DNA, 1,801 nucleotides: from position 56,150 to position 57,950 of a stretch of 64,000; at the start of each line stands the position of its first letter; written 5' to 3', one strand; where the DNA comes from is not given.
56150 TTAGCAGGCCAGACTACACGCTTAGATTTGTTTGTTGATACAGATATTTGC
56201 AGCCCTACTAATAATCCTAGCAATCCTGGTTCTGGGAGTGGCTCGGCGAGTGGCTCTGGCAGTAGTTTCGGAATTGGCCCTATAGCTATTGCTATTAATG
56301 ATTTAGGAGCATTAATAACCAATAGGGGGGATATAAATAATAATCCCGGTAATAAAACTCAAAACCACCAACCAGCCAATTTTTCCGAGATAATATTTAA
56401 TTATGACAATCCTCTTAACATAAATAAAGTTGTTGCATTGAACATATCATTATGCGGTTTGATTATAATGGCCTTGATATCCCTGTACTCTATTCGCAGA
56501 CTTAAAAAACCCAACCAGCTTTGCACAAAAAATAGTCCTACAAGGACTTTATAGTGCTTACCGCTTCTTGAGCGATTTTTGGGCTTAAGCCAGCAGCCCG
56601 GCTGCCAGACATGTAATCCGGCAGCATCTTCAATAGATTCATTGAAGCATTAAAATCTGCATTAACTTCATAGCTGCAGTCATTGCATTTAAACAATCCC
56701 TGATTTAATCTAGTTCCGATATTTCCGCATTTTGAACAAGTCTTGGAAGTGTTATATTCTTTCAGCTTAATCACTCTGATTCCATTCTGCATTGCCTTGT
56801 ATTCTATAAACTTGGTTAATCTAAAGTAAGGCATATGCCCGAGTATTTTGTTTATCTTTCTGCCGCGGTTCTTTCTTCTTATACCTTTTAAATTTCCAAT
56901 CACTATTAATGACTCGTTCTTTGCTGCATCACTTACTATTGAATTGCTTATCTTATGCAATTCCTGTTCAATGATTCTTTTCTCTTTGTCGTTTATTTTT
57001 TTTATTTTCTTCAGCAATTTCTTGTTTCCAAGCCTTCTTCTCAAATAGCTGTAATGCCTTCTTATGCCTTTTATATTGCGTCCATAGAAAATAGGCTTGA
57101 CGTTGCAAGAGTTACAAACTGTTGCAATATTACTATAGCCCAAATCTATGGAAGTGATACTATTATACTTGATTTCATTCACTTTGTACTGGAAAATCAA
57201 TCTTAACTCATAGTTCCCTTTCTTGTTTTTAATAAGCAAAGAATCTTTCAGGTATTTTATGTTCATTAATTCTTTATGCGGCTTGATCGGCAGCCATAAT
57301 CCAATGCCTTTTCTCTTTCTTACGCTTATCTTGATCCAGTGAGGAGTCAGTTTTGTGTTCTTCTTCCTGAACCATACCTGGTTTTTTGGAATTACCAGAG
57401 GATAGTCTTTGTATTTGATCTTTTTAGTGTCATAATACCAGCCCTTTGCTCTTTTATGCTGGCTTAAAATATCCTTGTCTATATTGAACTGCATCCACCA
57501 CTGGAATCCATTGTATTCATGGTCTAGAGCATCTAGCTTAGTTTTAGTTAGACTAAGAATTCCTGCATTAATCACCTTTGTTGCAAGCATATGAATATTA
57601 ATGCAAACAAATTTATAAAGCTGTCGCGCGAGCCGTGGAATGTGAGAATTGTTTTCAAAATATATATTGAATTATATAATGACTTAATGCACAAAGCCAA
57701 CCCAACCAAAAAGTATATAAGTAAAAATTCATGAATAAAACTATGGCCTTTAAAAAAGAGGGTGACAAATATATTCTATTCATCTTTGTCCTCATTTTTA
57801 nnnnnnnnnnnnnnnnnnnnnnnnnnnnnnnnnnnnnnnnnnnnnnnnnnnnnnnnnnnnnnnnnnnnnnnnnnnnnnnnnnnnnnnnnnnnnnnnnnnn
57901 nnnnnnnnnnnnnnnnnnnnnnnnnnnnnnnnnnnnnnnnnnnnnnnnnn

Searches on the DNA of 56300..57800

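Call 51: search_rna_families(source=window, start=56300, end=57800, threshold=evalue, max_evalue=10)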
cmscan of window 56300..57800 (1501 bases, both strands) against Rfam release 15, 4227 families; matches with E-value up to 10: 2.
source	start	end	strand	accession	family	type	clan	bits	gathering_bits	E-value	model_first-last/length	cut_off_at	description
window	57475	57680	+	RF04318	idnO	Cis-reg;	-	17.7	100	9.3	1-206/206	no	idnO ncRNA motif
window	56414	56463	+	RF00100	7SK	Gene;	CL00013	13.4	35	0.72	282-331/331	no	7SK RNA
